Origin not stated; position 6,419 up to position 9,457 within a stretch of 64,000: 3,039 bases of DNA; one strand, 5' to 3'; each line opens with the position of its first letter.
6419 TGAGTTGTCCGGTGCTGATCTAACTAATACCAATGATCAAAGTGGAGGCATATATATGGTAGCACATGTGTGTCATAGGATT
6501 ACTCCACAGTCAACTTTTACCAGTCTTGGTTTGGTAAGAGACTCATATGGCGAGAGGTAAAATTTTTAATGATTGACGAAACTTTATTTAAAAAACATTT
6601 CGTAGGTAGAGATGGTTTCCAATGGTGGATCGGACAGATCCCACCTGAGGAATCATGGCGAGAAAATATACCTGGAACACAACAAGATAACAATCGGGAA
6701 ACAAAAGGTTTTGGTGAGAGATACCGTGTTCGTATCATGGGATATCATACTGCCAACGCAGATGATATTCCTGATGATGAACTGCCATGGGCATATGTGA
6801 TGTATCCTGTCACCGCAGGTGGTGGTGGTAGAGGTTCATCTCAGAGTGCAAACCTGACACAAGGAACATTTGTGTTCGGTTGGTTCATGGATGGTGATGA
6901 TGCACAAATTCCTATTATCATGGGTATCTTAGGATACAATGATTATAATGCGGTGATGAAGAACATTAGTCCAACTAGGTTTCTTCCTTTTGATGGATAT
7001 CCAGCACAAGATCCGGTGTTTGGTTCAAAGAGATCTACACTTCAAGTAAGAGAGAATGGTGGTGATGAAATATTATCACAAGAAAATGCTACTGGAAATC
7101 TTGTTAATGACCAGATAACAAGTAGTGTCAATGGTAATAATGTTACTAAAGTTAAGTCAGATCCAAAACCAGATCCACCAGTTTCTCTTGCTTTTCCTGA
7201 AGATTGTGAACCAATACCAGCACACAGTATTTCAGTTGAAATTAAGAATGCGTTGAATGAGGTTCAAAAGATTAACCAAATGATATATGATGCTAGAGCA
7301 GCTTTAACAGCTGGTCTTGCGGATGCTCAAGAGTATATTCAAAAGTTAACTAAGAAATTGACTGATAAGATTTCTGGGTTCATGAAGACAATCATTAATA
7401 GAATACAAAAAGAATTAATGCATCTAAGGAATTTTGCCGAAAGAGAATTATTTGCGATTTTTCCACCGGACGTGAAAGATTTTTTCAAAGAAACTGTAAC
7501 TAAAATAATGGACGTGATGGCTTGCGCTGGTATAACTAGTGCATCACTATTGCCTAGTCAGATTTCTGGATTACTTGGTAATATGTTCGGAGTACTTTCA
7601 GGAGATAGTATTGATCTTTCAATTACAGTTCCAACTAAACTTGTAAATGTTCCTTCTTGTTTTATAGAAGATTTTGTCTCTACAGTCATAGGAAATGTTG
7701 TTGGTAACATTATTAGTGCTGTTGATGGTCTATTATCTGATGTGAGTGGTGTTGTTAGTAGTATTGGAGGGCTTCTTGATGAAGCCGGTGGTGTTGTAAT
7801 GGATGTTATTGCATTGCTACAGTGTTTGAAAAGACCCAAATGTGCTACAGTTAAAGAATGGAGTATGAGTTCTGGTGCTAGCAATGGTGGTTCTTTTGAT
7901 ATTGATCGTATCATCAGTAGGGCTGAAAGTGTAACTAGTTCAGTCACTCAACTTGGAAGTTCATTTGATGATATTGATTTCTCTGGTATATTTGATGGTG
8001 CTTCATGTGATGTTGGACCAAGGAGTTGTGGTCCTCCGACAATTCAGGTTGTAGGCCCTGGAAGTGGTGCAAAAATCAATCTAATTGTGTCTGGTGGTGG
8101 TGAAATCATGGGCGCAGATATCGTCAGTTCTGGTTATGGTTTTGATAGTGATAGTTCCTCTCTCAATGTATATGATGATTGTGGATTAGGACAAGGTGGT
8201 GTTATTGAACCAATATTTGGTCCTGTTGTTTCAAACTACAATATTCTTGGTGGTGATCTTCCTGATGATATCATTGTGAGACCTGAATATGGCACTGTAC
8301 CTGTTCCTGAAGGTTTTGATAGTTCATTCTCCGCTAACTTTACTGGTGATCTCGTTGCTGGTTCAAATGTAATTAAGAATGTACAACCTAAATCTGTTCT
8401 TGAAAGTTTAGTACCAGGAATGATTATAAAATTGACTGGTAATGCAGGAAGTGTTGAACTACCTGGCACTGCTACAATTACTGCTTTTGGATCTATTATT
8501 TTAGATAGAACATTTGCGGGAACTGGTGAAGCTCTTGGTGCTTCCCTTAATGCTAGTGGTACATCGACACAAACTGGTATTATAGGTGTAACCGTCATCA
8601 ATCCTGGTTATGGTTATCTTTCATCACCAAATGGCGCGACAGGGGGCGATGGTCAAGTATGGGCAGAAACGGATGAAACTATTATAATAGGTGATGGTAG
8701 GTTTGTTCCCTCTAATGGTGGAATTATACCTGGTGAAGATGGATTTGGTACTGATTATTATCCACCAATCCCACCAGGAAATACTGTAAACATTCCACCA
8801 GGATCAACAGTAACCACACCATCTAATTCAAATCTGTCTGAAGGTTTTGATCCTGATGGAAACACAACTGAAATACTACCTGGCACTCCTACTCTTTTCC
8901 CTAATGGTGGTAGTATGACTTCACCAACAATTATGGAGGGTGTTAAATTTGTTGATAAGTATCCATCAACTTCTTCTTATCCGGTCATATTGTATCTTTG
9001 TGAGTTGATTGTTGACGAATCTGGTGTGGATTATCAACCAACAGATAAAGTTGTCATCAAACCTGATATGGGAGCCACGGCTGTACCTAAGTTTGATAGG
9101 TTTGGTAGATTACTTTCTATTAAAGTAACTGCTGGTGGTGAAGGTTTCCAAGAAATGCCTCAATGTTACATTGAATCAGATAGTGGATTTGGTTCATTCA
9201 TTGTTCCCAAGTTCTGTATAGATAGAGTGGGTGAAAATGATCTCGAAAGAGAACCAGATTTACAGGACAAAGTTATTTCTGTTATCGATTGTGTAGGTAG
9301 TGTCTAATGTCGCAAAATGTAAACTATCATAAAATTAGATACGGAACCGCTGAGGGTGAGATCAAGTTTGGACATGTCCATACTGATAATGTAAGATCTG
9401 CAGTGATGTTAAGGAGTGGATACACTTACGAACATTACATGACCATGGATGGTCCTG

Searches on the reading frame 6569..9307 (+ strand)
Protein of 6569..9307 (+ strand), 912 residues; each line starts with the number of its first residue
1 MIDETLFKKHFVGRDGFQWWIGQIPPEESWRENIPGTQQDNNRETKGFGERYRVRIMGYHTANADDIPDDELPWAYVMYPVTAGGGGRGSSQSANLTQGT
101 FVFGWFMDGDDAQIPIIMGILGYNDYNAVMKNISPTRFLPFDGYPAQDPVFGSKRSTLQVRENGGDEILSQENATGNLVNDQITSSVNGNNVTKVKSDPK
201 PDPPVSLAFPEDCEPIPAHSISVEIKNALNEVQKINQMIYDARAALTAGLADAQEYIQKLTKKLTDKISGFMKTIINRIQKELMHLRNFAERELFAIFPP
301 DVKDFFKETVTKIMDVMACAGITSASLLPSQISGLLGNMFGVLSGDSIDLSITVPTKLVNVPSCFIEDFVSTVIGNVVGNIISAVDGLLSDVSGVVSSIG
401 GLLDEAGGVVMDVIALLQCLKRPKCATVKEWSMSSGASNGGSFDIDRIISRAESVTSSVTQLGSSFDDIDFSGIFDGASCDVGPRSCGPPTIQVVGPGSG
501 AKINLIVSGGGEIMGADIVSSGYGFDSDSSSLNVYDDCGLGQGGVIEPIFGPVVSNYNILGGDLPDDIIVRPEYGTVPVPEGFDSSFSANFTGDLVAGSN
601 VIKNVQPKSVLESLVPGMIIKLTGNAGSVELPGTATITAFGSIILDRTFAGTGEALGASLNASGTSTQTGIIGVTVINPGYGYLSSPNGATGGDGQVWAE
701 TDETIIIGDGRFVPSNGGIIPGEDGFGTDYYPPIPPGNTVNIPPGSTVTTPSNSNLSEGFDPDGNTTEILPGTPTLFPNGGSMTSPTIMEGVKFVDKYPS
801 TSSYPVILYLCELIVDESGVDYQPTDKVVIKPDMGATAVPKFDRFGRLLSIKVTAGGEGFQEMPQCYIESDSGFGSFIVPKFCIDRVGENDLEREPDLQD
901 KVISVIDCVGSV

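Call 7: search_protein_families(library=phrogs, proteins=[window:6569-9307:+])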
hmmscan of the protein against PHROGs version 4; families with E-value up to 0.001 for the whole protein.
window:6569-9307:+ (912 aa): 8 families
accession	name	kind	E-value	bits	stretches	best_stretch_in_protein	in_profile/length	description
phrog_1922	-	tail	3.8e-99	334.4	1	1-910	1-931/932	baseplate hub subunit and tail lysozyme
phrog_33098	-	tail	9.5e-44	151.2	1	5-136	6-136/641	baseplate hub and tail lysozyme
phrog_694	-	tail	9e-23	81.5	1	9-124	13-116/851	baseplate hub and tail lysozyme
phrog_430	-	tail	2.5e-17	63.6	1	51-124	36-108/868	baseplate hub subunit and tail lysozyme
phrog_32965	-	head and packaging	9.6e-09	33.9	1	799-910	1868-1974/2054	virion structural protein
phrog_460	-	connector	0.00078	19.2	0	662-870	222-293/385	head closure Hc2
phrog_305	-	tail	0.00093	18.9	0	244-412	514-677/1001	tail length tape measure protein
phrog_701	-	head and packaging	0.00094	15.9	0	815-890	1248-1319/6136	virion structural protein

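Call 9: search_dna_similar(query=window:6569-9307:+, collection=phages, mode=protein, max_rows=25)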
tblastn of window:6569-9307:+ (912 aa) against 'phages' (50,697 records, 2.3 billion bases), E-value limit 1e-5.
Records with a match: 494; places in all: 494; records where one place covers at least 80% of the query: 8.
Best place of each record, by identity: <60% 494.
By first word of the organism name: Synechococcus 363; Cyanophage 61; Prochlorococcus 24; Stenotrophomonas 16; Marine 6; Agrobacterium 5; Methylophilales 4; Rhizobium 3; Xanthomonas 2; Sinorhizobium 2; and 6 more.
By host as written in the record: - 178; Synechococcus 107; Synechococcus sp. 38; Synechococcus sp. WH7803 28; Synechococcus sp. WH8102 20; Synechococcus sp. WH 7803 12; Stenotrophomonas maltophilia 12; Synechococcus sp. MW02 10; and 41 more.
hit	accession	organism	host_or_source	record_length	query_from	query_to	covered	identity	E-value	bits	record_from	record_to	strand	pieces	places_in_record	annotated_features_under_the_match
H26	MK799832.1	Synechococcus phage S-B05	Synechococcus sp. MW02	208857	1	911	91%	39.8%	1e-101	538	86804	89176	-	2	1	putative baseplate hub and tail lysozyme | hypothetical protein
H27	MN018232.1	Synechococcus phage S-B43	Synechococcus sp. MW02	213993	1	911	91%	39.6%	2e-99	531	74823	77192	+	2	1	putative baseplate hub and tail lysozyme | hypothetical protein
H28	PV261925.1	Synechococcus phage RB11-B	Synechococcus sp. MW02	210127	1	911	91%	39.6%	2e-99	531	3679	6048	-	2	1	pre-baseplate central spike protein | tail protein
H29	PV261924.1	Synechococcus phage RN05-S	Synechococcus sp. MW02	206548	1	911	91%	39.5%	3e-98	527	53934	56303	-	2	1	pre-baseplate central spike protein | tail protein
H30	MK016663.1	Synechococcus phage S-H68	Synechococcus sp. LTWRED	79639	1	911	91%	39.3%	1e-99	532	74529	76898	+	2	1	baseplate hub subunit | hypothetical protein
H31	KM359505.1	Prochlorococcus phage P-TIM68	Prochlorococcus sp. MIT9515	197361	1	912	90%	36.4%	6e-87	466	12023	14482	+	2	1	putative baseplate hub and tail lysozyme | hypothetical protein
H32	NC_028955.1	Prochlorococcus phage P-TIM68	Prochlorococcus sp. MIT9515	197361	1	912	90%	36.4%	6e-87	466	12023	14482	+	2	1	baseplate hub subunit and tail lysozyme | tail protein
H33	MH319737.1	Marine virus AG-345-E08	single cell amplified by WGA-X; seawater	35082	1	912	83%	32.5%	9e-68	372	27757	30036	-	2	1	record has no annotation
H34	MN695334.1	Synechococcus phage B3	Synechoccus sp.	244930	6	912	73%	27.6%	8e-34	235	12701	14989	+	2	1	hypothetical protein (x2)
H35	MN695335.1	Synechococcus phage B23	Synechoccus sp.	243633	6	912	73%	27.4%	2e-33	233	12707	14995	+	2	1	hypothetical protein (x2)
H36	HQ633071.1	Synechococcus phage S-SKS1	Synechococcus sp. WH7803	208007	1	545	60%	26.9%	2e-31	139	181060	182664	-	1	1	hypothetical protein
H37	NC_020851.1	Synechococcus phage S-SKS1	Synechococcus sp. WH7803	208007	1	545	60%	26.9%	2e-31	139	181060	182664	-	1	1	baseplate hub subunit and tail lysozyme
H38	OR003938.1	Synechococcus phage DSL-LC03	Synechococcus sp.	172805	1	551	60%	24.0%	7e-27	125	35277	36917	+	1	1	pre-baseplate central spike protein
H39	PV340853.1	Synechococcus phage Sf-CH8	Synechococcus sp. WH8102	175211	1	518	57%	25.5%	5e-25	119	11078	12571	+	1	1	baseplate hub subunit and tail lysozyme | hypothetical protein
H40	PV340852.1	Synechococcus phage Sf-CH5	Synechococcus sp. WH8102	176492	1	518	57%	25.5%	5e-25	119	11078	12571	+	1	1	baseplate hub subunit and tail lysozyme | hypothetical protein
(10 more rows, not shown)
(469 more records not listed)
